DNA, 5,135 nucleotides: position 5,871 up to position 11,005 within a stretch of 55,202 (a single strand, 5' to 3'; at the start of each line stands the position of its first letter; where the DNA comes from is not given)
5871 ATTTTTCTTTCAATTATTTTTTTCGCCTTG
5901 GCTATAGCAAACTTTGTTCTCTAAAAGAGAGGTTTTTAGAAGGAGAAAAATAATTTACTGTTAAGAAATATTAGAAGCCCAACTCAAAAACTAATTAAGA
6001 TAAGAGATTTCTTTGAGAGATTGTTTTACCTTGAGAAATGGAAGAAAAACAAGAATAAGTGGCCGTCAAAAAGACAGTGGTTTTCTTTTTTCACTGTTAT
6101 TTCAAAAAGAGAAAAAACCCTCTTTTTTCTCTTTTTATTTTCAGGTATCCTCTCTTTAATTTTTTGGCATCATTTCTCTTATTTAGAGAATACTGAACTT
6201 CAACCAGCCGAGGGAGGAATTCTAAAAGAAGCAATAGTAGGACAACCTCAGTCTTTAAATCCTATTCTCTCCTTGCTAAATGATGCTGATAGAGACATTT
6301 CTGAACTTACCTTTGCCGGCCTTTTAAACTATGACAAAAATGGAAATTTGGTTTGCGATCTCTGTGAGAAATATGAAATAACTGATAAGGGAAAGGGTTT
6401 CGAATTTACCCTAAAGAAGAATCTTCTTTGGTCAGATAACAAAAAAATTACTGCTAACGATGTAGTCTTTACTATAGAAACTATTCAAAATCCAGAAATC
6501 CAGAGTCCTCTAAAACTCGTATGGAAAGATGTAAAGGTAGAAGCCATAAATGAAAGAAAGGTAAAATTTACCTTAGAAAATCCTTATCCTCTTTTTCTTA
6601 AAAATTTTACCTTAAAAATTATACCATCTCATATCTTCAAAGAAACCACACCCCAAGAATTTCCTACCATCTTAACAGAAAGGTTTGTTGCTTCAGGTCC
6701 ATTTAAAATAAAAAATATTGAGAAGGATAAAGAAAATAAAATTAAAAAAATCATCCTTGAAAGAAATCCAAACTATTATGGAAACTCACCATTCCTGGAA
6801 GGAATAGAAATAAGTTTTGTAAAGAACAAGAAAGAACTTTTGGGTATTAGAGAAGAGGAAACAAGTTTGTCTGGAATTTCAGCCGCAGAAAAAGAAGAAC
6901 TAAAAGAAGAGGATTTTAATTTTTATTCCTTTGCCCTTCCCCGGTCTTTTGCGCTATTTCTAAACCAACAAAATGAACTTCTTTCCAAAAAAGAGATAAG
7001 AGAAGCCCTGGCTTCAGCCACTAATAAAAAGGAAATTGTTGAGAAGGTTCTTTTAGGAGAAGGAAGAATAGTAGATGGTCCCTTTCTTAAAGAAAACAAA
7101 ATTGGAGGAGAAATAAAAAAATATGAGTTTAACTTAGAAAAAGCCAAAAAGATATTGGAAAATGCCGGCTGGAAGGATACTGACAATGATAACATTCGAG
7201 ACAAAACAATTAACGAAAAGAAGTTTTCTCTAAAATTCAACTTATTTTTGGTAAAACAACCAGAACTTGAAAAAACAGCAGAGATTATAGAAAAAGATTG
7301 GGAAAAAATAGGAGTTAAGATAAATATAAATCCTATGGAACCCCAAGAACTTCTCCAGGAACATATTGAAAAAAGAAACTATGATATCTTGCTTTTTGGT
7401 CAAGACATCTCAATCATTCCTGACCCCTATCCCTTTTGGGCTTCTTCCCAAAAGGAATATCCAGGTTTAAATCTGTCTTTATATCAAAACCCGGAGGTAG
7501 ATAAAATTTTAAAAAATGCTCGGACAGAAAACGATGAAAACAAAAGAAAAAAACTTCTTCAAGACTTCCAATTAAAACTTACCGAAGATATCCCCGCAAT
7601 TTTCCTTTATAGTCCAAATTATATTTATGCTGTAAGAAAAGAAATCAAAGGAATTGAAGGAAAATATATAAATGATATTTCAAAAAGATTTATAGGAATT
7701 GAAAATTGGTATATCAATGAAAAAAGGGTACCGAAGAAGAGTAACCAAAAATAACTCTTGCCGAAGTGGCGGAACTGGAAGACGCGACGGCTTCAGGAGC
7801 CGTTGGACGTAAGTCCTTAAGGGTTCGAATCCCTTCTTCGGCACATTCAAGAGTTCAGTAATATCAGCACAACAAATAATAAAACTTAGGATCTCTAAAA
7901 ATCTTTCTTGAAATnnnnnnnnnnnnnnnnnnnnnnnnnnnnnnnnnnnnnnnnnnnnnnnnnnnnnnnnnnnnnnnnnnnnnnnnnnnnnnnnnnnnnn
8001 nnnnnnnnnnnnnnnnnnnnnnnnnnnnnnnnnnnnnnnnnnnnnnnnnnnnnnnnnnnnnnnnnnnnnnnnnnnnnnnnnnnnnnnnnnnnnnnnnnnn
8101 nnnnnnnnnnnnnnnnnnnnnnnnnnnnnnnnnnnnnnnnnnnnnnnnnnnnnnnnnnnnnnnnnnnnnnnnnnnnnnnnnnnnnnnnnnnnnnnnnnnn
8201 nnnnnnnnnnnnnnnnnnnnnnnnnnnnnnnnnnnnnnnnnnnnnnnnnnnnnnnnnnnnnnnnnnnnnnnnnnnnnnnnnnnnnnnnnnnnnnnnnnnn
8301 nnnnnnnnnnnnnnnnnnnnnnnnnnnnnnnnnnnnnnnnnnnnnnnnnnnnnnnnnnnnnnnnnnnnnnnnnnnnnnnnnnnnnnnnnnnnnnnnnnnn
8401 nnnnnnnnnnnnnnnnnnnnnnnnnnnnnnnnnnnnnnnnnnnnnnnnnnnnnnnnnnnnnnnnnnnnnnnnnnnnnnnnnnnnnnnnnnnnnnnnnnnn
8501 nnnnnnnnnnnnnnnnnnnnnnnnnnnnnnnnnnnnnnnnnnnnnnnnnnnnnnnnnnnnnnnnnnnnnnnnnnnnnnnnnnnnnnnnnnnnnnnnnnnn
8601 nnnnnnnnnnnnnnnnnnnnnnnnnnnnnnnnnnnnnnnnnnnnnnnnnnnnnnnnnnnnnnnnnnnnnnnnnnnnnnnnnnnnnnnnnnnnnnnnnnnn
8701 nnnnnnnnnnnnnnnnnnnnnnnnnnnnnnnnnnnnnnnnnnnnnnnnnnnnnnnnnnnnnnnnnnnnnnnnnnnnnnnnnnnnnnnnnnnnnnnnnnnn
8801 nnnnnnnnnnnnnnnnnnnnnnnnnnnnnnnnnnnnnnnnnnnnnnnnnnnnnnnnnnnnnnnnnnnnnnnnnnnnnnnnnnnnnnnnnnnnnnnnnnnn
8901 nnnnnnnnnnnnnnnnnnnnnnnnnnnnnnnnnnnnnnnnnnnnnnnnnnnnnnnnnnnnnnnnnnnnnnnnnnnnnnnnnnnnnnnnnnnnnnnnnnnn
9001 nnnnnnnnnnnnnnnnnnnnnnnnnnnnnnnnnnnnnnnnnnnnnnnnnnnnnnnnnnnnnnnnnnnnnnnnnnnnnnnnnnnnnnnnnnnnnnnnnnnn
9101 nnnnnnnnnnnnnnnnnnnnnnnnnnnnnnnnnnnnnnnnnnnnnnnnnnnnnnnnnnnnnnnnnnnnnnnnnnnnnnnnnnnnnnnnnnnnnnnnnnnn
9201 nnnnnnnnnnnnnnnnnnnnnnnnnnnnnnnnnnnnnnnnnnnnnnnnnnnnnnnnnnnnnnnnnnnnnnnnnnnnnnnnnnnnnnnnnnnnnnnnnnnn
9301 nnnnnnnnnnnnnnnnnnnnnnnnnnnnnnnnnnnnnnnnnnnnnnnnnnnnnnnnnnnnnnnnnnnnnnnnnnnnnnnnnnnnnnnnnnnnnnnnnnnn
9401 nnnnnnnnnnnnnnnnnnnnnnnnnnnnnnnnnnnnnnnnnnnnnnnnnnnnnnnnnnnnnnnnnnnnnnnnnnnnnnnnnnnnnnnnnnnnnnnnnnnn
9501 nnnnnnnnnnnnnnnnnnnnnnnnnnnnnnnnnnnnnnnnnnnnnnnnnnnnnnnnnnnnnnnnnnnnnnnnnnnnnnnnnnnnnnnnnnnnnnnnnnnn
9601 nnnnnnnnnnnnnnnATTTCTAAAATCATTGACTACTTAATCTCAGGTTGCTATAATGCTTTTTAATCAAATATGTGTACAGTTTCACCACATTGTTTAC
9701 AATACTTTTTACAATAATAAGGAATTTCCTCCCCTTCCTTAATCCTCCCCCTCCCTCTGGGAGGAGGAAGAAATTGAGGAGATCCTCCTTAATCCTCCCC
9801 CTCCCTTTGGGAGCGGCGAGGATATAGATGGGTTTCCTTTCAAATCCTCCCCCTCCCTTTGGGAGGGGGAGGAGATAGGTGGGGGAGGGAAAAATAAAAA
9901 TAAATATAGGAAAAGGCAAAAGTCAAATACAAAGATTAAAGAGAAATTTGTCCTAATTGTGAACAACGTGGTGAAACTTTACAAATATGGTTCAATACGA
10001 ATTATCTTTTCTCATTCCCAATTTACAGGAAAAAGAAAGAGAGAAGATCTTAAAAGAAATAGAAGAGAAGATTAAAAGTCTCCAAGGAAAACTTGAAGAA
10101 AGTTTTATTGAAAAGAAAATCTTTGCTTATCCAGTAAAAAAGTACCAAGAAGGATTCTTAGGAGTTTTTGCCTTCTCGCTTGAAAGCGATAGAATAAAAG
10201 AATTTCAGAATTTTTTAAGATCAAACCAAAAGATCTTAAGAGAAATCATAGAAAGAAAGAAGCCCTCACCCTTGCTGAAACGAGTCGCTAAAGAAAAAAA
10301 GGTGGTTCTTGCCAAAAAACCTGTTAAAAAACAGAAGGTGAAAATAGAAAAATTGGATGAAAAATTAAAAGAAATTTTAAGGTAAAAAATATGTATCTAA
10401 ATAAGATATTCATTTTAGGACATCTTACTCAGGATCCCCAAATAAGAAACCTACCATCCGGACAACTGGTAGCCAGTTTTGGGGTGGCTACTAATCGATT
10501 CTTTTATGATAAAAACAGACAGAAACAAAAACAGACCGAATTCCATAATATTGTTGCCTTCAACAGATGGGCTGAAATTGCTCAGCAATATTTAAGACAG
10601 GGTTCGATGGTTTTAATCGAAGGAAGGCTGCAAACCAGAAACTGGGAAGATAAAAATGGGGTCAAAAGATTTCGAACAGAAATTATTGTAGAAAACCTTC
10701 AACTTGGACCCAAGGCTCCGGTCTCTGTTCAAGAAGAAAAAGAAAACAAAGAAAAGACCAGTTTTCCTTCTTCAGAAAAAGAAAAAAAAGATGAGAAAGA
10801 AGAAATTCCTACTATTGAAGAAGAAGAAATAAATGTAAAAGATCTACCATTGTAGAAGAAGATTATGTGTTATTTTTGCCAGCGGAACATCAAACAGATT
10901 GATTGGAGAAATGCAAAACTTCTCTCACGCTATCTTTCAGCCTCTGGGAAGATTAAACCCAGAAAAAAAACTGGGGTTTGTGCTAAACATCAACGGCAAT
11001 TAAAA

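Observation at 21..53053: Dense family of modular, GC-rich polypyrimidine/polypurine hairpin repeats confined to intergenic DNA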

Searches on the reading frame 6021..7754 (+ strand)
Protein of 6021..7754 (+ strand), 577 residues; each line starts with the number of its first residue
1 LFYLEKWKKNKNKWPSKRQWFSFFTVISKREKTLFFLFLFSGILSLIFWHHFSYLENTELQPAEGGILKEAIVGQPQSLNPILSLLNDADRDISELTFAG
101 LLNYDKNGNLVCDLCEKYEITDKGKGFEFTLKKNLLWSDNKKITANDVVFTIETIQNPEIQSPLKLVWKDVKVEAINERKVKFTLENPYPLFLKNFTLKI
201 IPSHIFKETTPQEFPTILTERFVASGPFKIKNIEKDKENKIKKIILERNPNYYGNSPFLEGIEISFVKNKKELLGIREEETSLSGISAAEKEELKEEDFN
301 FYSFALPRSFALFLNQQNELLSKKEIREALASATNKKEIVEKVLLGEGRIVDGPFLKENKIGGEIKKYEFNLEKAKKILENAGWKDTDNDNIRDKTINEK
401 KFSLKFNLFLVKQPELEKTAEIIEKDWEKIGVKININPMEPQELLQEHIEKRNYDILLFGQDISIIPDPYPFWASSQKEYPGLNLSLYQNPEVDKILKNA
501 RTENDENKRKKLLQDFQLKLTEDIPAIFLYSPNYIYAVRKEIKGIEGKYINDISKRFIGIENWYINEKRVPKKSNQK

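Call 39: search_protein_families(library=pfam, proteins=[window:6021-7754:+], max_evalue=0.001)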
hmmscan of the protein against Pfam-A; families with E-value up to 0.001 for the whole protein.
window:6021-7754:+ (577 aa): 1 family
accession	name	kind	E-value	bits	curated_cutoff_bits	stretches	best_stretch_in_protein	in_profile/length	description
PF00496.27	SBP_bac_5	-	5.4e-68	230.2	32.4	1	110-474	2-358/368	Bacterial extracellular solute-binding proteins, family 5 Middle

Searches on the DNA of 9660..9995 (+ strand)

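Call 84: search_dna_similar(query=window:9660-9995:+, collection=plasmids, mode=distant, max_evalue=0.01, max_rows=10)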
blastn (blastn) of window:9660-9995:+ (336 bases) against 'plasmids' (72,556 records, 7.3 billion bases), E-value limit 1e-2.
No match.

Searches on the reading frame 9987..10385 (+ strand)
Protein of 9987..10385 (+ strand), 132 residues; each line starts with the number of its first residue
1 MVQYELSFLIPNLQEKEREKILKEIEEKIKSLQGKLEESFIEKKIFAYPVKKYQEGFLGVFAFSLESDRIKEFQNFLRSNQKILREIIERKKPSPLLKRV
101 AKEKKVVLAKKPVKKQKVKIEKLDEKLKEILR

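Call 38: search_protein_families(library=pfam, proteins=[window:9987-10385:+], max_evalue=0.001)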
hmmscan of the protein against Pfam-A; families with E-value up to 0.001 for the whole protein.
window:9987-10385:+ (132 aa): 1 family
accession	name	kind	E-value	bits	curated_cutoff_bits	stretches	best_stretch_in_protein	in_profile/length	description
PF01250.22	Ribosomal_S6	-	4.7e-12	46.4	27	1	3-88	1-88/90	Ribosomal protein S6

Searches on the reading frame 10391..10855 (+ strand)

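Call 39: search_protein_families(library=pfam, proteins=[window:10391-10855:+], max_evalue=0.001)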
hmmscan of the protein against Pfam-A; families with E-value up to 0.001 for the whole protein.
window:10391-10855:+ (154 aa): 1 family
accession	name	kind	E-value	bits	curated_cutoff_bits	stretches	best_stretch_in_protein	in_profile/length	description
PF00436.31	SSB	-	2.2e-35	121.3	26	1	3-105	1-103/104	Single-strand binding protein family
